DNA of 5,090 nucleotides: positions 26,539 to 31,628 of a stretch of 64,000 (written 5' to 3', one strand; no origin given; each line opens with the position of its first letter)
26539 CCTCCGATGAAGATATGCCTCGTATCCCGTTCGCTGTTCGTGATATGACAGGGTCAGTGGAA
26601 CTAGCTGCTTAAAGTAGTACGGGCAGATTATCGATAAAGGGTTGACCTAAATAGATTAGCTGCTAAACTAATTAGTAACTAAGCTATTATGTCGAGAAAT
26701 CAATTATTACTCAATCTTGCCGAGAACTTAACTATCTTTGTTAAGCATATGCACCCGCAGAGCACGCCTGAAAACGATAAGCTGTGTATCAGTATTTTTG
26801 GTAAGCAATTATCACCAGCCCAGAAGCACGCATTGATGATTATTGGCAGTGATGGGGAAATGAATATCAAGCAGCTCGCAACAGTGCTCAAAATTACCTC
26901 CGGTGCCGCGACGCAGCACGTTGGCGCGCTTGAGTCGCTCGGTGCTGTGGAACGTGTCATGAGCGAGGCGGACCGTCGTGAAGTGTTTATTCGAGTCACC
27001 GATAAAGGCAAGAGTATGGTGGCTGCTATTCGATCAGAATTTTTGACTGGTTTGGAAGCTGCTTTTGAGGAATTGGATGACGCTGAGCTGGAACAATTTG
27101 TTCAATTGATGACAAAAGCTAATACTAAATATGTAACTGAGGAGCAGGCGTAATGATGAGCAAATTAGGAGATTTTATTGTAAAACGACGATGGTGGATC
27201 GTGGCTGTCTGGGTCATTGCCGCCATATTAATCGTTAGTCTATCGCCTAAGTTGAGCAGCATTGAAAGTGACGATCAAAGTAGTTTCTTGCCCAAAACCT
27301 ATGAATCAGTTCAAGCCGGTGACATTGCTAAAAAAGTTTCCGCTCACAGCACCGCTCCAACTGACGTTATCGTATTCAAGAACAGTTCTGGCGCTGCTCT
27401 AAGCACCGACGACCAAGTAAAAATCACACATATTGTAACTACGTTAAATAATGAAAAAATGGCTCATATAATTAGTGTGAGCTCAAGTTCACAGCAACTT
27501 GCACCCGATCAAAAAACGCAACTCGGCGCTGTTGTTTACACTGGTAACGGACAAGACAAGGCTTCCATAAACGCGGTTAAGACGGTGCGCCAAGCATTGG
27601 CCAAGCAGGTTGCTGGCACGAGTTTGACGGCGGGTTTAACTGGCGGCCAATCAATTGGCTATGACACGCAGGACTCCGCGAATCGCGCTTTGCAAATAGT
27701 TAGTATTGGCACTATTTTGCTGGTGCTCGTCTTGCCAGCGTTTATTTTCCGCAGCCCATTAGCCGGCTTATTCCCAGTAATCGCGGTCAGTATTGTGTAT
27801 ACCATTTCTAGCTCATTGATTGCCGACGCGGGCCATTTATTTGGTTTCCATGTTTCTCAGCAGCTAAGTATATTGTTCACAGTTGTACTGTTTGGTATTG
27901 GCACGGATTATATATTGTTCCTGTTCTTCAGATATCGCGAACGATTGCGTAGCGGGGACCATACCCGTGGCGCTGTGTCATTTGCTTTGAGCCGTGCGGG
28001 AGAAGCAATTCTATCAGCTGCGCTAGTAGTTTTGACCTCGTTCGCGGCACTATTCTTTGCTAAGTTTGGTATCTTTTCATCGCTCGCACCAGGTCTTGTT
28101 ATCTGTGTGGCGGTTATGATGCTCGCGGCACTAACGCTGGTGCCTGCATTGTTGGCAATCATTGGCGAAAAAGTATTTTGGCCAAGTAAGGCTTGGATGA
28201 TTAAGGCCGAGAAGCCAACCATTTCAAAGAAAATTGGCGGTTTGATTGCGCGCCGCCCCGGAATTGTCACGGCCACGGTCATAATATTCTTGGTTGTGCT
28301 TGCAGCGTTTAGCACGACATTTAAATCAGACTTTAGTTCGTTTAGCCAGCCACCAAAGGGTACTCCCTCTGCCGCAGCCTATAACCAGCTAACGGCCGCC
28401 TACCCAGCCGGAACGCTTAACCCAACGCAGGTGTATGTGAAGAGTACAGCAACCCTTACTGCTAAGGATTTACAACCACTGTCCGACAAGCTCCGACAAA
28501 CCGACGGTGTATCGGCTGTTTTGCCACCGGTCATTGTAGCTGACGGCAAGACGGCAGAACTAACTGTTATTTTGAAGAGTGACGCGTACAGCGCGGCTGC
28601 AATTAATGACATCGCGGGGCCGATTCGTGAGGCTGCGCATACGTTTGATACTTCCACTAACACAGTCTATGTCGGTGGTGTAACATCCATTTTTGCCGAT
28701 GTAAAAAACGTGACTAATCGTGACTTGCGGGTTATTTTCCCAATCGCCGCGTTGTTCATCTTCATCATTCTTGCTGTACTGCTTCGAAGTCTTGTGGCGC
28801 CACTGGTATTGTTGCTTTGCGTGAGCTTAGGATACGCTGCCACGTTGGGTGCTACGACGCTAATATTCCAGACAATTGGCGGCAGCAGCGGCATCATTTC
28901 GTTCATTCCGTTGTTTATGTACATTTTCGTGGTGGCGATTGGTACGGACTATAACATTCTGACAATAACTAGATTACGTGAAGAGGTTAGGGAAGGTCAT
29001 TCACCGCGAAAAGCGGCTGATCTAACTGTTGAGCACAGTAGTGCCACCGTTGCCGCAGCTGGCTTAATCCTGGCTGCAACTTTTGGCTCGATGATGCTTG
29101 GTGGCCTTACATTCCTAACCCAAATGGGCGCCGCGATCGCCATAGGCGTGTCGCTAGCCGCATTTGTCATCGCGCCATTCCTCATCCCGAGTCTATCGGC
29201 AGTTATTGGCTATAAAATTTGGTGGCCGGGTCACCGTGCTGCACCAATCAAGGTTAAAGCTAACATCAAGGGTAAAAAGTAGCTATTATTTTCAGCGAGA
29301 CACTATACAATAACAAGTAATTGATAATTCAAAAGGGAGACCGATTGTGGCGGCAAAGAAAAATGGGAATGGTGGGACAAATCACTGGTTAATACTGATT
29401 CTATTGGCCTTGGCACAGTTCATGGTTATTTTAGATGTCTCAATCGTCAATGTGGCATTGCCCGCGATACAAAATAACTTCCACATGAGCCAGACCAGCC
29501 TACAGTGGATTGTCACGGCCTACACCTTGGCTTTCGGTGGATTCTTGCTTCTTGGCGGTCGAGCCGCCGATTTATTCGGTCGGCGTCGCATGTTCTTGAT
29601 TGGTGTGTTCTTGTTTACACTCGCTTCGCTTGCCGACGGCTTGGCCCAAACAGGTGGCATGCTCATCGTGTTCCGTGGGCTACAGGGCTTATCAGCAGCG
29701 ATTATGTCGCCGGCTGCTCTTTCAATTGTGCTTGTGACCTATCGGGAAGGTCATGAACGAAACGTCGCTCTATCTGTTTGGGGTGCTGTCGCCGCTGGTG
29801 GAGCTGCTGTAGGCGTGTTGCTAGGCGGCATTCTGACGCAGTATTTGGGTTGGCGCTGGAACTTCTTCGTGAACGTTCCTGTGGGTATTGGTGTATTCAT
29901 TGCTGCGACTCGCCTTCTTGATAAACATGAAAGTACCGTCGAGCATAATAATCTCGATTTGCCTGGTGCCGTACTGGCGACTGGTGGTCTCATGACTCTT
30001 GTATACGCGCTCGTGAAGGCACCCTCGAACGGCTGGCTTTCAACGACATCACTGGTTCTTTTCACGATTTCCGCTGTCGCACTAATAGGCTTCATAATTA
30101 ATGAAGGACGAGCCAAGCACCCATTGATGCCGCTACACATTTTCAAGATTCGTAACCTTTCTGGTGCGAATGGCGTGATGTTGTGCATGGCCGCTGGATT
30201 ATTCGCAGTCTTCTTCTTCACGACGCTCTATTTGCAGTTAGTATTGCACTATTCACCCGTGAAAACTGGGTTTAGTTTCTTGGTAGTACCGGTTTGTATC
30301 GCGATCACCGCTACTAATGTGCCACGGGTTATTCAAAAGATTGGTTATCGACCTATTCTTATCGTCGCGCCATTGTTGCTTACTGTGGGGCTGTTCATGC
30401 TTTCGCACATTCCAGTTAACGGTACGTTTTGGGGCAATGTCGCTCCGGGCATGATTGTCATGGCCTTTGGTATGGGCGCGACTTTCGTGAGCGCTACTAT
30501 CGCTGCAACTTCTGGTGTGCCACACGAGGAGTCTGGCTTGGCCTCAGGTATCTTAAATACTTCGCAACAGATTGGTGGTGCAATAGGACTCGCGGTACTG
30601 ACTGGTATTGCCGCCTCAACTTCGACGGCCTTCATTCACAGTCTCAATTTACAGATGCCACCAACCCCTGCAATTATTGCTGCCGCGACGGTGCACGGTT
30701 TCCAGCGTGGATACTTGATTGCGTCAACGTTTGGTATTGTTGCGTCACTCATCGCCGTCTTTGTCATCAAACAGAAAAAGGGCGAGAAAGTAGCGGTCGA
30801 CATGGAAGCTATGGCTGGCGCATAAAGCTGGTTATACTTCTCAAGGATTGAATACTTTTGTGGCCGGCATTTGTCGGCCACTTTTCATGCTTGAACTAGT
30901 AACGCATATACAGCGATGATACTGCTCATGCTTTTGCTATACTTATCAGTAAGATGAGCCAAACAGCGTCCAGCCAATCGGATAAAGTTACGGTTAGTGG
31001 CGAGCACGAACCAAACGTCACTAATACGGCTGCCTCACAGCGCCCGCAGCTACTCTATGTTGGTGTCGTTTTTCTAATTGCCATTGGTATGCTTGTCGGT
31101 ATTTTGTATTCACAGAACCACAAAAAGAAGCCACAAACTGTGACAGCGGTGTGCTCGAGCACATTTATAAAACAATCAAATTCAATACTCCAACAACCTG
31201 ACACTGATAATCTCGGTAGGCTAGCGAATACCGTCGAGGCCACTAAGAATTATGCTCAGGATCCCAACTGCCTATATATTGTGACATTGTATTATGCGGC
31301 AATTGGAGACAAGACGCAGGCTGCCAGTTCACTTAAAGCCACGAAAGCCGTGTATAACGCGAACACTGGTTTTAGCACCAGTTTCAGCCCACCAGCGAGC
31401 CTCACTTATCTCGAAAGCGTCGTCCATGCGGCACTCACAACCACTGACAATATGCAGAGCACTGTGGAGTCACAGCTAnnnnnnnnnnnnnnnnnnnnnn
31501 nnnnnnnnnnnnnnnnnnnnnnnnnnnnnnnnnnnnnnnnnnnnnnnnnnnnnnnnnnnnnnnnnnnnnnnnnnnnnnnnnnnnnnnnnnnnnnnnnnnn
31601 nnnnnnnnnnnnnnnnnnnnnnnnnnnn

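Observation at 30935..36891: Tandemly duplicated two-gene cassette of unknown function: single-pass membrane protein translationally coupled to a large secreted protein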

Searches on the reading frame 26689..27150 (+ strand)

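Call 98: search_protein_families(library=pfam, proteins=[window:26689-27150:+], max_evalue=0.001)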
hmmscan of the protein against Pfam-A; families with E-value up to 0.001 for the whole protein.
window:26689-27150:+ (154 aa): 6 families
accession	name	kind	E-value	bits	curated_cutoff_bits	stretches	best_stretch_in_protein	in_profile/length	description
PF01047.28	MarR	-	8.3e-12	45.3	24.6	1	41-99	1-59/59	MarR family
PF12802.13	MarR_2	-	3.4e-10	40.4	27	1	40-98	2-61/61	MarR family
PF13463.12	HTH_27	-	9.6e-09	35.8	22.2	1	42-107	2-68/68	Winged helix DNA-binding domain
PF22381.2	Staph_reg_Sar_Rot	-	1e-05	26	27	1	51-114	22-85/85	Transcriptional regulator SarA/Rot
PF13601.12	HTH_34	-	0.00016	22.2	27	1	50-110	7-68/80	Winged helix DNA-binding domain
PF13412.12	HTH_24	-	0.00031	20.7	21.9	1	51-87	11-47/48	Winged helix-turn-helix DNA-binding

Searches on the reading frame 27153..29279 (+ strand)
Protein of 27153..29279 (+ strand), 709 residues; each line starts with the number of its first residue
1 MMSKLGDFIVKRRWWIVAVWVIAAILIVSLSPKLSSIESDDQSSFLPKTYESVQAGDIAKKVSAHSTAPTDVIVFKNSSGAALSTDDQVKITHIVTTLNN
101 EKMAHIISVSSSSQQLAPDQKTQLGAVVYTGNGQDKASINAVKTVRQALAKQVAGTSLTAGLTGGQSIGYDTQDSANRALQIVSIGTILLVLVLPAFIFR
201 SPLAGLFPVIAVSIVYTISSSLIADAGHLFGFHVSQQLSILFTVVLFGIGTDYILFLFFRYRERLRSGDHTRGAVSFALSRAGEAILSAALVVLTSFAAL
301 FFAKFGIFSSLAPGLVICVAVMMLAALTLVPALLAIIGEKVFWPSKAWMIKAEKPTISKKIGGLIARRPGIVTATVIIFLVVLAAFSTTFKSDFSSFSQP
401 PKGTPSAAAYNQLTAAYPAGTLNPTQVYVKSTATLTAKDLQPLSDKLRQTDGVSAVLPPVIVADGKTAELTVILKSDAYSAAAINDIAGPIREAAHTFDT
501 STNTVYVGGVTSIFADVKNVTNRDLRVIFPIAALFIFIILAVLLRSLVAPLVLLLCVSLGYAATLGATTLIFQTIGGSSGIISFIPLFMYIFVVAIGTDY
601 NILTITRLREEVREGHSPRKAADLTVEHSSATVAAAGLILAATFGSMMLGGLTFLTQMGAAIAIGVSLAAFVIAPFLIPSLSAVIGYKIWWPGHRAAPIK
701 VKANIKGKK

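Call 98: search_protein_families(library=pfam, proteins=[window:27153-29279:+], max_evalue=0.001)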
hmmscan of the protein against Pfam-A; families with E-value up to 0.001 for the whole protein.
window:27153-29279:+ (709 aa): 1 family
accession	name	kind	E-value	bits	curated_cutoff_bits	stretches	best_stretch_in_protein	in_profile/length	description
PF03176.21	MMPL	-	3.3e-110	368.6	20.5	2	45-370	2-331/333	MMPL family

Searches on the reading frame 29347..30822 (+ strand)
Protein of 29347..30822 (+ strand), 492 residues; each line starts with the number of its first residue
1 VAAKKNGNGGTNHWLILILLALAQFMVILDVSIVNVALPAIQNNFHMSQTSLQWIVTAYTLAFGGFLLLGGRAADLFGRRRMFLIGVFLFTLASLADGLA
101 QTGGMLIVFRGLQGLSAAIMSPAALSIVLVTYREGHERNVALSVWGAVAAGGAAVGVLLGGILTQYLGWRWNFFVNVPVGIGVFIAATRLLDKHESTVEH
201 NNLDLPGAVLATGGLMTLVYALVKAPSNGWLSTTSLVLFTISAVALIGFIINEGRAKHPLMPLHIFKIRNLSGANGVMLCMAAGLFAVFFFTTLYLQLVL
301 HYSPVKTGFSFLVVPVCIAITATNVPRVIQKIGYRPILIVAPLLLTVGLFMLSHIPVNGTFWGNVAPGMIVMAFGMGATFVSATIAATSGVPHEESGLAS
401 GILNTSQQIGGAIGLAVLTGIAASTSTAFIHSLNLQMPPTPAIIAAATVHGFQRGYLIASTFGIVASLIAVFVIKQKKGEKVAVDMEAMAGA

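Call 98: search_protein_families(library=pfam, proteins=[window:29347-30822:+], max_evalue=0.001)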
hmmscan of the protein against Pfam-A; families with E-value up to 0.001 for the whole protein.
window:29347-30822:+ (492 aa): 1 family
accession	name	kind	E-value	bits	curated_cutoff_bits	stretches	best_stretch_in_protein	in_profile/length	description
PF07690.21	MFS_1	-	3.3e-54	184.5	33.4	1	20-414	1-346/347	Major Facilitator Superfamily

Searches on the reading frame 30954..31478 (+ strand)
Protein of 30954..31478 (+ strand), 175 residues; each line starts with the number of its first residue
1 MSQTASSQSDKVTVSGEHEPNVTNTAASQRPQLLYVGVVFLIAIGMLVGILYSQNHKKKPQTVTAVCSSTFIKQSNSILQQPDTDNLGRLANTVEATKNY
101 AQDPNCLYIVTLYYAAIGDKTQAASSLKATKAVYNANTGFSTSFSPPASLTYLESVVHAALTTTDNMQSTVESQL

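Call 5: search_protein_families(library=pfam, proteins=[window:30954-31478:+], max_evalue=1)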
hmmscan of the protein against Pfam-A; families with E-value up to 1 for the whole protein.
window:30954-31478:+ (175 aa): 0 families

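Call 6: search_protein_families(library=ncbifam, proteins=[window:30954-31478:+], max_evalue=1)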
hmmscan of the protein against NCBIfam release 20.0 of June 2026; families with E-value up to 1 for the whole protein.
window:30954-31478:+ (175 aa): 2 families
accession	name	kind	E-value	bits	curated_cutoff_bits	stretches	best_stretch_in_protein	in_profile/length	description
TIGR00955.1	3a01204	subfamily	0.015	13.9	736.35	1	29-78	356-404/617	pigment precursor permease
NF053738.1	S2SprSpoIIQBc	equivalog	0.034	13.8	250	1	34-141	24-126/232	stage II sporulation protein SpoIIQ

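Call 80: search_protein_families(library=phrogs, proteins=[window:30954-31478:+], max_evalue=0.01)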
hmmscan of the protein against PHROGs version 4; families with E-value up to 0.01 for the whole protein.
window:30954-31478:+ (175 aa): 0 families

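Call 90: search_solved_structures(query=A7, max_evalue=1)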
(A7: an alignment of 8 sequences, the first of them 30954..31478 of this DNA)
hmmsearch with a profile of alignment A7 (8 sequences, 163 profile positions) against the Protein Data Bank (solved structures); distinct sequences matched with E-value up to 1: 0.
